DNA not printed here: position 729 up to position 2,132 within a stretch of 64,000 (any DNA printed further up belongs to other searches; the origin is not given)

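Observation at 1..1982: ParA-type ATPase fused to a glycogen-binding domain (CBM48), next to a GH57 alpha-glucan gene. This is a candidate glycogen-granule positioning system.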

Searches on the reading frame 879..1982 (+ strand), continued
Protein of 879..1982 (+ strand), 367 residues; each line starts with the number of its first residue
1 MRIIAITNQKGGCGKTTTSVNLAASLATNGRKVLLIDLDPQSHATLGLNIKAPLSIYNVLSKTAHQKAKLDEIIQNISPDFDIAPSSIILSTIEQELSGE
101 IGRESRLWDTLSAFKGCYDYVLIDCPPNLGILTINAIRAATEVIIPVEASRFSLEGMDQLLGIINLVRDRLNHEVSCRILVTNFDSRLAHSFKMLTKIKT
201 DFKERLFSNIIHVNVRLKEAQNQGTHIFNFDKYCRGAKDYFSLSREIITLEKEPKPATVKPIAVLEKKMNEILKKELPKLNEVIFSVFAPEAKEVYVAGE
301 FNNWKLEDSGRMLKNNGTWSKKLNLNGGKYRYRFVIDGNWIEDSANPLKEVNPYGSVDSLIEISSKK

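Call 72: find_encoding_contigs(protein=P0251, flank=8000, max_places=1)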
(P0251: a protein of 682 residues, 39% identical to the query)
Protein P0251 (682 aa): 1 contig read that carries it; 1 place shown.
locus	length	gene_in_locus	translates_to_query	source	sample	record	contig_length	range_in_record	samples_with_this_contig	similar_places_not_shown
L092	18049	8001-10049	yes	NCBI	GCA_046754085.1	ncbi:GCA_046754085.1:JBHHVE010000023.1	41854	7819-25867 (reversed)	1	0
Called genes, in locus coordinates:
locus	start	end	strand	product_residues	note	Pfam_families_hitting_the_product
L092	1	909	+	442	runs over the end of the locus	PF08245:Mur_ligase_M (weak), PF27239:FOL3_C, PF02875:Mur_ligase_C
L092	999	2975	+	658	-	PF19838:LptD_2, PF04453:LptD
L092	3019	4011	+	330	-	PF01699:Na_Ca_ex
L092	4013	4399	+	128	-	PF02537:CRCB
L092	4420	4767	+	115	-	PF02641:DUF190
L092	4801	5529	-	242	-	PF04784:DUF547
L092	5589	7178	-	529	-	PF00890:FAD_binding_2 (faint), PF01134:GIDA, PF01266:DAO (faint), PF01494:FAD_binding_3 (faint), PF03486:HI0933_like (faint), PF07992:Pyr_redox_2, PF00070:Pyr_redox, PF02852:Pyr_redox_dim, +3 more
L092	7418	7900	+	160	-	PF00376:MerR (weak), PF13411:MerR_1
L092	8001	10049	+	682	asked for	PF00142:Fer4_NifH (weak), PF01656:CbiA, PF06564:CBP_BcsQ, PF09140:MipZ, PF10609:ParA, PF13614:AAA_31, PF16561:AMPK1_CBM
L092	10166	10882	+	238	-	-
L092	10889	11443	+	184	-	-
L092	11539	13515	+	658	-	PF01541:GIY-YIG, PF27096:UvrC_M, PF02151:UVR, PF22920:UvrC_RNaseH, PF08459:UvrC_RNaseH_dom, PF00633:HHH (faint), PF14520:HHH_5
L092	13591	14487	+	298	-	PF01261:AP_endonuc_2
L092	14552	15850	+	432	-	PF13489:Methyltransf_23 (weak), PF01209:Ubie_methyltran, PF13847:Methyltransf_31, PF08241:Methyltransf_11, PF08242:Methyltransf_12, PF13649:Methyltransf_25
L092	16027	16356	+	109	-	PF23870:DUF7225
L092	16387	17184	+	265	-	PF00149:Metallophos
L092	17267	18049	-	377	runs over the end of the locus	PF01546:Peptidase_M20, PF07687:M20_dimer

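Call 73: find_encoding_contigs(protein=P0178, flank=8000, max_places=1)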
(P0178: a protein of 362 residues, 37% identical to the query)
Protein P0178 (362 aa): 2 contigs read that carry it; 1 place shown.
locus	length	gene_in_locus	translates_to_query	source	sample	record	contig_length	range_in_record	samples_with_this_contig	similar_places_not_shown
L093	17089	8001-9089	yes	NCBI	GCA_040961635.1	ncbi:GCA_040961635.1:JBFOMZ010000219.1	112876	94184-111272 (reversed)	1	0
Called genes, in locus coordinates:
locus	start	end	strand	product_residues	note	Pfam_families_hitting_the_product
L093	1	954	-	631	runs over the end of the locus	PF02366:PMT (weak), PF13231:PMT_2 (weak), PF13424:TPR_12, PF13432:TPR_16, PF13414:TPR_11, PF14559:TPR_19, PF13432:TPR_16, PF13414:TPR_11, +19 more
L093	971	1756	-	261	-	PF00005:ABC_tran, PF13304:AAA_21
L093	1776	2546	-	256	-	PF02361:CbiQ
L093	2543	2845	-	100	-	PF13190:PDGLE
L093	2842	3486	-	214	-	PF01891:CbiM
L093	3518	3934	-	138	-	PF01402:RHH_1, PF08753:NikR_C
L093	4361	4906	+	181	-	PF01966:HD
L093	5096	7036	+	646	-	PF13584:BatD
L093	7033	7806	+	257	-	PF00515:TPR_1 (faint), PF07719:TPR_2 (faint), PF08239:SH3_3 (weak)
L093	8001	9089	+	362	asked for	PF00142:Fer4_NifH (faint), PF01656:CbiA, PF06564:CBP_BcsQ, PF09140:MipZ (faint), PF10609:ParA (weak), PF13614:AAA_31, PF02922:CBM_48 (weak), PF16561:AMPK1_CBM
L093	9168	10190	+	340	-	-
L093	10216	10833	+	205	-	-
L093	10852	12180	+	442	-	PF03065:Glyco_hydro_57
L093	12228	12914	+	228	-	PF16258:DUF4912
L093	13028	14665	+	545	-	PF03065:Glyco_hydro_57, PF09210:BE_C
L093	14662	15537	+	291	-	PF12146:Hydrolase_4, PF00561:Abhydrolase_1, PF12697:Abhydrolase_6, PF00326:Peptidase_S9 (faint)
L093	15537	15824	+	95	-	PF13490:zf-HC2 (weak)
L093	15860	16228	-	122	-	PF07238:PilZ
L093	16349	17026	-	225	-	PF00849:PseudoU_synth_2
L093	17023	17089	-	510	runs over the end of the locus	-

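Call 83: find_encoding_contigs(protein=P0263, flank=8000, max_places=1)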
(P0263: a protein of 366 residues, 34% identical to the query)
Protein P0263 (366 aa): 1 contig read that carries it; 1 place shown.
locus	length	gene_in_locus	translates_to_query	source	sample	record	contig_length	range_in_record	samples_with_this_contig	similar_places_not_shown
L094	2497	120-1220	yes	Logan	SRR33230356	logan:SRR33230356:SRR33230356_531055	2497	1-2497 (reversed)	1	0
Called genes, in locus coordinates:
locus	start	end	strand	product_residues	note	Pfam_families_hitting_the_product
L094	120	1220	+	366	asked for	PF01656:CbiA, PF06564:CBP_BcsQ, PF09140:MipZ (weak), PF10609:ParA, PF13614:AAA_31, PF16561:AMPK1_CBM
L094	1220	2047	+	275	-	-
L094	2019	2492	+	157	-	-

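Call 84: find_encoding_contigs(protein=P0159, flank=8000, max_places=1)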
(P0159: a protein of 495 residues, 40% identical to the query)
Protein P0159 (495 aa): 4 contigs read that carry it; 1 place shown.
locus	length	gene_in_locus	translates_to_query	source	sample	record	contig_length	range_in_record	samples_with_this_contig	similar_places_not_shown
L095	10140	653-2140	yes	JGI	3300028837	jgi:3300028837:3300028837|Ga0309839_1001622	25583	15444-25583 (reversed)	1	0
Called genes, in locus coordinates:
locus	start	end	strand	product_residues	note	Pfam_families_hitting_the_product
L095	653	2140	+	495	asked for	PF00142:Fer4_NifH, PF01656:CbiA, PF02374:ArsA_ATPase, PF06564:CBP_BcsQ, PF10609:ParA, PF13614:AAA_31, PF02922:CBM_48, PF16561:AMPK1_CBM, +2 more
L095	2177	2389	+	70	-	-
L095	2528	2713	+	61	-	-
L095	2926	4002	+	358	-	PF01817:CM_2, PF00800:PDT, PF01842:ACT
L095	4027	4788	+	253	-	PF00121:TIM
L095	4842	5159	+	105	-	PF03840:SecG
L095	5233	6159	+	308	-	PF03755:YicC-like_N, PF08340:YicC-like_C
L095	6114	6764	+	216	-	PF13245:AAA_19 (faint), PF00625:Guanylate_kin, PF02224:Cytidylate_kin (faint), PF13238:AAA_18, PF13671:AAA_33 (weak)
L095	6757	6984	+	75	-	PF01192:RNA_pol_Rpb6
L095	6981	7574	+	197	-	PF02441:Flavoprotein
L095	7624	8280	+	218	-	PF04127:DFP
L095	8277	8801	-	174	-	PF00156:Pribosyltran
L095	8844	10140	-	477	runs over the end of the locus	PF00206:Lyase_1, PF10397:ADSL_C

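Call 89: find_encoding_contigs(protein=P0286, flank=8000, max_places=1)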
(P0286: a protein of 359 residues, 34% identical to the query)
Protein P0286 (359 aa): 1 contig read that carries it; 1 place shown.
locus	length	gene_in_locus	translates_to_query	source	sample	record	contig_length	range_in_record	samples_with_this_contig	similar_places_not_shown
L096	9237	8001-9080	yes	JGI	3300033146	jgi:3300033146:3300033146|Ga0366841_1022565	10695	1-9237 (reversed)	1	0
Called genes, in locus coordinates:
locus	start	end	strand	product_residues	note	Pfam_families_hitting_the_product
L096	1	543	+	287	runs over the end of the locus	-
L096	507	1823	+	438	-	-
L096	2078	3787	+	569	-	PF01368:DHH, PF02272:DHHA1, PF17768:RecJ_OB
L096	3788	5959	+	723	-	PF01966:HD, PF13328:HD_4, PF04607:RelA_SpoT, PF02824:TGS, PF28438:RelA_RIS, PF01842:ACT (weak), PF13291:ACT_4, PF22629:ACT_AHAS_ss (weak)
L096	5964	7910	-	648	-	-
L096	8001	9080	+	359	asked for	PF00142:Fer4_NifH (faint), PF01656:CbiA, PF02374:ArsA_ATPase (weak), PF06564:CBP_BcsQ, PF09140:MipZ, PF10609:ParA, PF13614:AAA_31, PF16561:AMPK1_CBM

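Call 90: find_encoding_contigs(protein=P0148, flank=8000, max_places=1)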
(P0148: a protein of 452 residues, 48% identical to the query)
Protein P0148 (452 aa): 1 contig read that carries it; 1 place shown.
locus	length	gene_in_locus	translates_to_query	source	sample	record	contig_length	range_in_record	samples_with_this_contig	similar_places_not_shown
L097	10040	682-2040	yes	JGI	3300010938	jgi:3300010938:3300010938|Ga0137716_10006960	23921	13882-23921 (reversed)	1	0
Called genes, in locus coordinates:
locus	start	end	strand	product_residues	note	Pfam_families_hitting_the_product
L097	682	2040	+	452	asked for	PF00142:Fer4_NifH (weak), PF01656:CbiA, PF02374:ArsA_ATPase (weak), PF06564:CBP_BcsQ, PF09140:MipZ, PF13614:AAA_31, PF02922:CBM_48, PF16561:AMPK1_CBM, +1 more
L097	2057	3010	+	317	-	-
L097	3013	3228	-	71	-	PF12728:HTH_17, PF00376:MerR (weak)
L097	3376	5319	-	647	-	-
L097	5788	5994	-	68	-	PF10049:DUF2283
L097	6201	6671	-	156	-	-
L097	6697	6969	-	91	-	-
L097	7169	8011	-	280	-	PF01209:Ubie_methyltran, PF13649:Methyltransf_25 (faint), PF08241:Methyltransf_11 (weak), PF01209:Ubie_methyltran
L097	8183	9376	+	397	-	PF00155:Aminotran_1_2, PF01041:DegT_DnrJ_EryC1 (weak), PF01053:Cys_Met_Meta_PP (weak)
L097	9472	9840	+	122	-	PF00072:Response_reg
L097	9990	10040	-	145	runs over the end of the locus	PF00583:Acetyltransf_1, PF13673:Acetyltransf_10 (weak), PF13508:Acetyltransf_7 (weak)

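Call 92: search_protein_families(library=pfam, proteins=[L093:9168-10190:+, L093:10216-10833:+, L094:1220-2047:+, L092:10166-10882:+, L092:10889-11443:+, L091:9140-9865:+, L091:9862-10464:+, L097:2057-3010:+, L093:10852-12180:+, L001:6401-7750:+], max_evalue=0.1)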
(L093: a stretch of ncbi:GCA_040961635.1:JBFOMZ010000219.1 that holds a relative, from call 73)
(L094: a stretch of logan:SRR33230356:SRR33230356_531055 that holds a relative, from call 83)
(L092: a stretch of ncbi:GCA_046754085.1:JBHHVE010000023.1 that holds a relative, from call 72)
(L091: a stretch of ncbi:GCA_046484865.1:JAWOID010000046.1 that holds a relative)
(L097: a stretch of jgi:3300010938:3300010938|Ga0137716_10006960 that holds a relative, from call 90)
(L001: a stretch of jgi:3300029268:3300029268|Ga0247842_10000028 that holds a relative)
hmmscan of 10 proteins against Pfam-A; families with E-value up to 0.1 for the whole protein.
L093:9168-10190:+ (340 aa): 1 family
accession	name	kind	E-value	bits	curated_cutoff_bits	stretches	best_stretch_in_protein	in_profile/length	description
PF01656.29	CbiA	-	0.033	14.6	25.4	1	88-302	12-124/125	CobQ/CobB/MinD/ParA nucleotide binding domain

L093:10216-10833:+ (205 aa): 0 families

L094:1220-2047:+ (275 aa): 0 families

L092:10166-10882:+ (238 aa): 0 families

L092:10889-11443:+ (184 aa): 0 families

L091:9140-9865:+ (241 aa): 0 families

L091:9862-10464:+ (200 aa): 0 families

L097:2057-3010:+ (317 aa): 0 families

L093:10852-12180:+ (442 aa): 2 families
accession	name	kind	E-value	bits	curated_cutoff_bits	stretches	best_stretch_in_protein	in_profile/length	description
PF03065.20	Glyco_hydro_57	-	2e-37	129.6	21.2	1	23-256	39-268/291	Glycosyl hydrolase family 57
PF00318.25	Ribosomal_S2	-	0.054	13.2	26.1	1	242-287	133-178/216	Ribosomal protein S2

L001:6401-7750:+ (449 aa): 1 family
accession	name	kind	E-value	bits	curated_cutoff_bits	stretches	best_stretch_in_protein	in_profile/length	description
PF13372.12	Alginate_exp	-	9e-35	120.6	25.2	1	49-431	20-381/395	Alginate export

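Call 104: list_cluster_members(proteins=[P0234, P0274, P0275, P0269, P0254, P0279, P0182, P0272, P0178, P0159])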
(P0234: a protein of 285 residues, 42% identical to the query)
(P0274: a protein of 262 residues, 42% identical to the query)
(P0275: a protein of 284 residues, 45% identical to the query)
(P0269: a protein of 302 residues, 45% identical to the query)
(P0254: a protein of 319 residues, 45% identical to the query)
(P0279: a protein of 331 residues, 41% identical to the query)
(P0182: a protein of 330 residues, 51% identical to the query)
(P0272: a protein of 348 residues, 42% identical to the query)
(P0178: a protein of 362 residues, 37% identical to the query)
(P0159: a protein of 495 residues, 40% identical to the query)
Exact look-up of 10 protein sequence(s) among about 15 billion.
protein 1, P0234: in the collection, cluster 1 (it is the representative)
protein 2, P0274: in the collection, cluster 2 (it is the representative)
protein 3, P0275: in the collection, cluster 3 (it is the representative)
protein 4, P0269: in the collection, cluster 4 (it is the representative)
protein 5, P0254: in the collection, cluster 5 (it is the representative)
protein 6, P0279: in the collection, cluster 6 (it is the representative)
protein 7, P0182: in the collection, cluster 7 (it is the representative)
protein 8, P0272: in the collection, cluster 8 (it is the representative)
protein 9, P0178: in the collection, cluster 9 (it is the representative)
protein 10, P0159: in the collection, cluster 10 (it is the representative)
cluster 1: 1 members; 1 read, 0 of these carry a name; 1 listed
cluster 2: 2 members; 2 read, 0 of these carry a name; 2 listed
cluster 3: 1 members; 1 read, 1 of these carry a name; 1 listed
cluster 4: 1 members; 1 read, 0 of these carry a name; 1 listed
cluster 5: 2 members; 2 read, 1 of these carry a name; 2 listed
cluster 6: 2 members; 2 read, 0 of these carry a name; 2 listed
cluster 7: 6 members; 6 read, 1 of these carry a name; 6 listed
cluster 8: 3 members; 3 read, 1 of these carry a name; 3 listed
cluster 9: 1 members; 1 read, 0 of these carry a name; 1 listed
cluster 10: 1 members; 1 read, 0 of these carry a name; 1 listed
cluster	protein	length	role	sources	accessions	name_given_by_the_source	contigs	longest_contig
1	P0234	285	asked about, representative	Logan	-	-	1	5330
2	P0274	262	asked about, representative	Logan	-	-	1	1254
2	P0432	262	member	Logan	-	-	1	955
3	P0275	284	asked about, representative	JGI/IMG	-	chromosome partitioning protein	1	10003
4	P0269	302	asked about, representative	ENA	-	-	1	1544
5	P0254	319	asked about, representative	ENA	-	-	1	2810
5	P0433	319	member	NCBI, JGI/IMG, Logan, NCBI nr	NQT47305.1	MAG: ParA family protein [Candidatus Omnitrophica bacterium] | ParA family protein [Candidatus Omnitrophota bacterium]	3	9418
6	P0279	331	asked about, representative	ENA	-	-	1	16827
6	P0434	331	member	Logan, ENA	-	-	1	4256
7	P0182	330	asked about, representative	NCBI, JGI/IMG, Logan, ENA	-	-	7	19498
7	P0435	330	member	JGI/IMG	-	chromosome partitioning protein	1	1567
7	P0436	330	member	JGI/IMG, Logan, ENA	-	-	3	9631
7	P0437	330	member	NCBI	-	-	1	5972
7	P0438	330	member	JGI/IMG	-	-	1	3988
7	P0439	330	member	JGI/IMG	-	-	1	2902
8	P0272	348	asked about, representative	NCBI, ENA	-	-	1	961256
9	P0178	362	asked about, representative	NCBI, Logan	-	-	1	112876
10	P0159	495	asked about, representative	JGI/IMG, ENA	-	-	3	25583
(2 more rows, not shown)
